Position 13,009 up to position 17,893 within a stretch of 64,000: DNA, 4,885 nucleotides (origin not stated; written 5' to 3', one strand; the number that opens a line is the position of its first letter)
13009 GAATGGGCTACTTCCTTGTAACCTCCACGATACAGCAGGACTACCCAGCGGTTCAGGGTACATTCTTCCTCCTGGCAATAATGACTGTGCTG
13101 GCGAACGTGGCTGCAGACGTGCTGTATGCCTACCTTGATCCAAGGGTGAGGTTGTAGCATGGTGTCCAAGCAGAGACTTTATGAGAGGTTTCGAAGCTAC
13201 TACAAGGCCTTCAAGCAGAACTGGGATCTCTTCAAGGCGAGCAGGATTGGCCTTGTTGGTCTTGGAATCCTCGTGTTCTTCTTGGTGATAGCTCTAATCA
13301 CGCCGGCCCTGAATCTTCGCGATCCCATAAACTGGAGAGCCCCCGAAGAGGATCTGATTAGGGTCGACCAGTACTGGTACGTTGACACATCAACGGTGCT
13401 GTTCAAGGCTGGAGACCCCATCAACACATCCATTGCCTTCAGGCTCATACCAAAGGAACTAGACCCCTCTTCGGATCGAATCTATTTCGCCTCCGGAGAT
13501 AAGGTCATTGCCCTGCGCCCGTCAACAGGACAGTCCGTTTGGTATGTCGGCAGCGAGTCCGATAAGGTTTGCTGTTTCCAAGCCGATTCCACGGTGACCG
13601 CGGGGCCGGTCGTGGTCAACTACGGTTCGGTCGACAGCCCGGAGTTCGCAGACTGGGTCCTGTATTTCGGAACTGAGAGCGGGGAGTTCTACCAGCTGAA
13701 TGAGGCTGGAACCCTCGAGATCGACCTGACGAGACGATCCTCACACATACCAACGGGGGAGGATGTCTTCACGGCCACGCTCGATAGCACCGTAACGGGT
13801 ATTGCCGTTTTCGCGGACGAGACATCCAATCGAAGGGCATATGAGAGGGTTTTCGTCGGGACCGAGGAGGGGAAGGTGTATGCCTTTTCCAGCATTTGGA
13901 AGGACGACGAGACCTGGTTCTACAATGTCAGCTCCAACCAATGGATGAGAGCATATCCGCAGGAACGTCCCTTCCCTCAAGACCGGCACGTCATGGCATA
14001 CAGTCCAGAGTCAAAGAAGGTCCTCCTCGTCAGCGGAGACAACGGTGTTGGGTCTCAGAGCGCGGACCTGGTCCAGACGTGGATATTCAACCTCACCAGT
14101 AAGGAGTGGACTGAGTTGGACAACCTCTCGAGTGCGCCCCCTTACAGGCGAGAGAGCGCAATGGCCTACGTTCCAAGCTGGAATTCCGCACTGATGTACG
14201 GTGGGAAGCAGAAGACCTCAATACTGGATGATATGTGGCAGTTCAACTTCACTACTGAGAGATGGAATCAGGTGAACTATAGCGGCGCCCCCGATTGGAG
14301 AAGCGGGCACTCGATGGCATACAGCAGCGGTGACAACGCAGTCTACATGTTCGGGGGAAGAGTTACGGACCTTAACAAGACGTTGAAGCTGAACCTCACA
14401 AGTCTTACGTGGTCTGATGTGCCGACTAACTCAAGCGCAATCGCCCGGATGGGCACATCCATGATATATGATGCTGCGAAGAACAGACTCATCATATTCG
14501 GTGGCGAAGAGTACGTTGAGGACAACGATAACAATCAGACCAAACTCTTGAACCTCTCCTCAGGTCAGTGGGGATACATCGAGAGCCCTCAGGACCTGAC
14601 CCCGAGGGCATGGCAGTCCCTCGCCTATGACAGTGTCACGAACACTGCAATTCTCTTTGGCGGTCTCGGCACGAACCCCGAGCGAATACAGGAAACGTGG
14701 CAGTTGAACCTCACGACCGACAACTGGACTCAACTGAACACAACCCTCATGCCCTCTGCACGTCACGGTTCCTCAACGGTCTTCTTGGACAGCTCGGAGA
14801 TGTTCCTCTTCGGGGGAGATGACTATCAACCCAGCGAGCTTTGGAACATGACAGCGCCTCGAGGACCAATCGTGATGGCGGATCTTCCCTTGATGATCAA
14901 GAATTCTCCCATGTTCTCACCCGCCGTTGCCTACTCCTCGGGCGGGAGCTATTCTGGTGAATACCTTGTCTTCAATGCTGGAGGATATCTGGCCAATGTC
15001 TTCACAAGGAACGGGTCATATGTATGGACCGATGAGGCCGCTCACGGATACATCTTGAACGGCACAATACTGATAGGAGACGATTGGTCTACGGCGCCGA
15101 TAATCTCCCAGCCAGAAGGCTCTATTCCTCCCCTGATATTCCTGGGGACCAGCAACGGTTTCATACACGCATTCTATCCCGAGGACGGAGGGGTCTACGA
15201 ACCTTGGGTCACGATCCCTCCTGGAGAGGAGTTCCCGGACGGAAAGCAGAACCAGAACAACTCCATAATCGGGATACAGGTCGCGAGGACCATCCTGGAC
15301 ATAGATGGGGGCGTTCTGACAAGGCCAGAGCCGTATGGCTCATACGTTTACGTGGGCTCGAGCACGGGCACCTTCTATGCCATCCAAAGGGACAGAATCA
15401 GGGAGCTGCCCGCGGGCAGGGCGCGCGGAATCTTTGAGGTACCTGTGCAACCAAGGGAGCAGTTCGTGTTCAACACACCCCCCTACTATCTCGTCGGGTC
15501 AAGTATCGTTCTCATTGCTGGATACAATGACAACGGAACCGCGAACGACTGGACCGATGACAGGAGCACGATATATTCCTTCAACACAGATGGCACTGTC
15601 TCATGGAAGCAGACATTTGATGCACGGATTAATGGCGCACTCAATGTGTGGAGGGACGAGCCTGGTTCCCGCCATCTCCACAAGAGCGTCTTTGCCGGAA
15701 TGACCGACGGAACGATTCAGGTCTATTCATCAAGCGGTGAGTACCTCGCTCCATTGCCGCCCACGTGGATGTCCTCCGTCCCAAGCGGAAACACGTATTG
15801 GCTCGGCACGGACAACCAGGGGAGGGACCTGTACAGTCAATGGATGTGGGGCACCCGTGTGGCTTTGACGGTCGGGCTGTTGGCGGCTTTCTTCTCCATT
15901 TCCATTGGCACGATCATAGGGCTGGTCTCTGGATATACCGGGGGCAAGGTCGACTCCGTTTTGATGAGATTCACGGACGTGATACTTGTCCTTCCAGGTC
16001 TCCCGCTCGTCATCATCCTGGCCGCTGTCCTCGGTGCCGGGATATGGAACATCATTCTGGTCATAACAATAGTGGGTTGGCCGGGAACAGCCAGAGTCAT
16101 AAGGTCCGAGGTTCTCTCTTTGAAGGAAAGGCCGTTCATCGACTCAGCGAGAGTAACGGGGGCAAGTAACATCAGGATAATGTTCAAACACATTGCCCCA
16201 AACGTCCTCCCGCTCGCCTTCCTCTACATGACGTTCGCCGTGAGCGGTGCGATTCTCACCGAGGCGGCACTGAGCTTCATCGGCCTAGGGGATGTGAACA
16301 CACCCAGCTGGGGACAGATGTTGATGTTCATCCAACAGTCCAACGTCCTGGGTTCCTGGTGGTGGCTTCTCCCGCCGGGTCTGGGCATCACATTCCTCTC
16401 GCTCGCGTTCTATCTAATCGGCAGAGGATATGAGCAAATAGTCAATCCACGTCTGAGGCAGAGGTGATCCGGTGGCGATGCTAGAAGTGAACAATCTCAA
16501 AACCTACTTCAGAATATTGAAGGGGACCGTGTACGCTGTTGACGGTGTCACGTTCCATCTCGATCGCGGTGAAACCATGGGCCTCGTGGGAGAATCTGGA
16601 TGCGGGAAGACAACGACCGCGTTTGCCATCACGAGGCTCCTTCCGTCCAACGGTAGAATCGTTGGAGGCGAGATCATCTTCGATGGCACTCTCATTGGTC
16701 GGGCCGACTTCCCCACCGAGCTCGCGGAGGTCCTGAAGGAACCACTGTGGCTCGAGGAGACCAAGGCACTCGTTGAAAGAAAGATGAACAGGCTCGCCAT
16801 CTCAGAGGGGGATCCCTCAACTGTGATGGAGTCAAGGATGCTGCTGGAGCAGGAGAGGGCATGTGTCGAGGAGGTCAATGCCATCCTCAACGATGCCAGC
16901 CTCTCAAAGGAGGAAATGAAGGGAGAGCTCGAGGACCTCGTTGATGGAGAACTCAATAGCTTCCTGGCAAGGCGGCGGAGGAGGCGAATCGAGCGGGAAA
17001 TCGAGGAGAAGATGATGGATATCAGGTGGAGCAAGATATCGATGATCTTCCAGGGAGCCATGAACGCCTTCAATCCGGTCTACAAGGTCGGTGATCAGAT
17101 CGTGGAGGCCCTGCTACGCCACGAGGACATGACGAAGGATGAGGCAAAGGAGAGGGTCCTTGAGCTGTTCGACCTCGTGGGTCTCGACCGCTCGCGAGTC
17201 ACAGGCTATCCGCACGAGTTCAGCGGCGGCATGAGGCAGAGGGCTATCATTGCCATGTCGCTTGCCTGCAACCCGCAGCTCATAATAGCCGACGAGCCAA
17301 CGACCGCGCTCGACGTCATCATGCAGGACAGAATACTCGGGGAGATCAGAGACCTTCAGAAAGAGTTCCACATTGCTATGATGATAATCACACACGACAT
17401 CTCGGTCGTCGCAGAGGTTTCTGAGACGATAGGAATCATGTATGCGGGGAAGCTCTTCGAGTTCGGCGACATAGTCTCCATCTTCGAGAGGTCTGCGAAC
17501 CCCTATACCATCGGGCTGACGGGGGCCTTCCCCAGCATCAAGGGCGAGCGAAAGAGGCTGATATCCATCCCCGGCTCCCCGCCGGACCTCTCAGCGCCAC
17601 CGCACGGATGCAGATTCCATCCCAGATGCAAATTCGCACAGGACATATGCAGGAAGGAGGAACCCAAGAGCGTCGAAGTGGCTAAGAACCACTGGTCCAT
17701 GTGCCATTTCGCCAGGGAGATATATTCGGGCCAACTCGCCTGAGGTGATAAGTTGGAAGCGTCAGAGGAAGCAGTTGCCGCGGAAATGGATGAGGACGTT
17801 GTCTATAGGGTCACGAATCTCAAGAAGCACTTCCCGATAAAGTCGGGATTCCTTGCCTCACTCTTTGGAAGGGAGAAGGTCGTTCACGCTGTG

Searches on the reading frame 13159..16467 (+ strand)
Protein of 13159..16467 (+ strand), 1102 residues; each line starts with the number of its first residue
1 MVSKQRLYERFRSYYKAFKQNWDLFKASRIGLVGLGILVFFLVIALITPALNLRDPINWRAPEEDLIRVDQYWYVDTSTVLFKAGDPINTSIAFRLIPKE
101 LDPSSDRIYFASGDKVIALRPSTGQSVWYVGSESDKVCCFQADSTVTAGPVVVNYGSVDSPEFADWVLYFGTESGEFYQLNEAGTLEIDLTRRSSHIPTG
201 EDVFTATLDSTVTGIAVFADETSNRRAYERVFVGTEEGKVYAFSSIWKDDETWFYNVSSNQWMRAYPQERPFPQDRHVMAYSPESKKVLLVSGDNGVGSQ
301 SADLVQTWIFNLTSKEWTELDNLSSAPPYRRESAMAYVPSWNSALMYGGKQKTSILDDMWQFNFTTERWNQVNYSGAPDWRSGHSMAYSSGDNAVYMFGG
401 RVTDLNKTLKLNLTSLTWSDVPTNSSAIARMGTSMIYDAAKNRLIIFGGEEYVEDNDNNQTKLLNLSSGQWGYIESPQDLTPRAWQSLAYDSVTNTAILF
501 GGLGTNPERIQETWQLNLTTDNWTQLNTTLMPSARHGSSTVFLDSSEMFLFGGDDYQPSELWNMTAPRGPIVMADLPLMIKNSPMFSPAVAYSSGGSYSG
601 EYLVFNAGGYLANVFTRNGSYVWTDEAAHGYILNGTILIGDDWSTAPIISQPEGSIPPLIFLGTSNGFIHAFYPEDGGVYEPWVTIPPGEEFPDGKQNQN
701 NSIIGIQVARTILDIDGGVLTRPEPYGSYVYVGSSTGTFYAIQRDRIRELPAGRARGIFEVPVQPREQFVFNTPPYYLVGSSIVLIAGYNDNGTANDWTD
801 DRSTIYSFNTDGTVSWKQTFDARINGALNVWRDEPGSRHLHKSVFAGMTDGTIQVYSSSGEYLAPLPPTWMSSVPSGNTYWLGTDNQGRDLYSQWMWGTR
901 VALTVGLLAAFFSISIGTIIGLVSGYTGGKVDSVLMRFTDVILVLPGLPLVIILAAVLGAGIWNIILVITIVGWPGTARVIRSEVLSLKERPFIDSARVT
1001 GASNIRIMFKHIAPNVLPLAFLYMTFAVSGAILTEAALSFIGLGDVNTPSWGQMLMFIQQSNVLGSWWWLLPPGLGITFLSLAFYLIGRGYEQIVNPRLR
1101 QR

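Call 7: search_protein_families(library=pfam, proteins=[window:13159-16467:+])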
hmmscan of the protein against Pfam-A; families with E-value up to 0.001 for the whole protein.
window:13159-16467:+ (1102 aa): 10 families
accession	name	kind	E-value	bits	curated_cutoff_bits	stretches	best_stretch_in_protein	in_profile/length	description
PF24681.1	Kelch_KLHDC2_KLHL20_DRC7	-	1.1e-50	172.5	50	2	248-425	24-198/221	KLHDC2/KLHL20/DRC7 Kelch-repeats domain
PF24981.1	Beta-prop_ATRN-LZTR1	-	4.3e-44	151.4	50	3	348-557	5-223/289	Attractin/LZTR1 beta-propeller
PF00528.27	BPD_transp_1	-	4.5e-29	101.9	26.4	1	917-1101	1-184/184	Binding-protein-dependent transport system inner membrane component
PF13418.12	Kelch_4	-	2.3e-24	85.5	21.6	2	342-375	13-45/49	Galactose oxidase, central domain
PF13415.12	Kelch_3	-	1.2e-20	73.6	22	1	495-542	2-47/48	Galactose oxidase, central domain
PF13854.13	Kelch_HCF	-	6.8e-11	42.4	113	1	313-433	167-288/345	Host cell factor, Kelch-repeats domain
PF13964.12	Kelch_6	-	1.3e-09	38.1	25.3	1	380-422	1-44/50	Kelch motif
PF13360.13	PQQ_2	-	8.9e-05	22.7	27.6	0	105-212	118-219/233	Outer membrane protein assembly factor BamB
PF07646.21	Kelch_2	-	0.00024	21.4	21.3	0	386-422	5-45/48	Kelch motif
PF12911.12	OppC_N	-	0.00041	20.6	23.9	1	19-52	4-37/53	N-terminal TM domain of oligopeptide transport permease C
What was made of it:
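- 11445..18958 (+): oppB (11445-13157), oppC with a Kelch propeller insert (13159-16467), oppD (16472-17743) and oppF (17753-18958). Pfam in call 7.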

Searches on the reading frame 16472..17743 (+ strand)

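Call 7: search_protein_families(library=pfam, proteins=[window:16472-17743:+])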
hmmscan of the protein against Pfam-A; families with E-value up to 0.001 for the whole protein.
window:16472-17743:+ (423 aa): 3 families
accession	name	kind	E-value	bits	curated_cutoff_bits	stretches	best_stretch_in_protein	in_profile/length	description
PF00005.33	ABC_tran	-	1.4e-24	87.7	25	2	175-278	47-137/137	ABC transporter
PF08352.17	oligo_HPY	-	3.2e-18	66.3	27.1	1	330-393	2-65/65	Oligopeptide/dipeptide transporter, C-terminal region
PF02463.25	SMC_N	-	3.6e-05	23.7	40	1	36-324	27-213/220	RecF/RecN/SMC N terminal domain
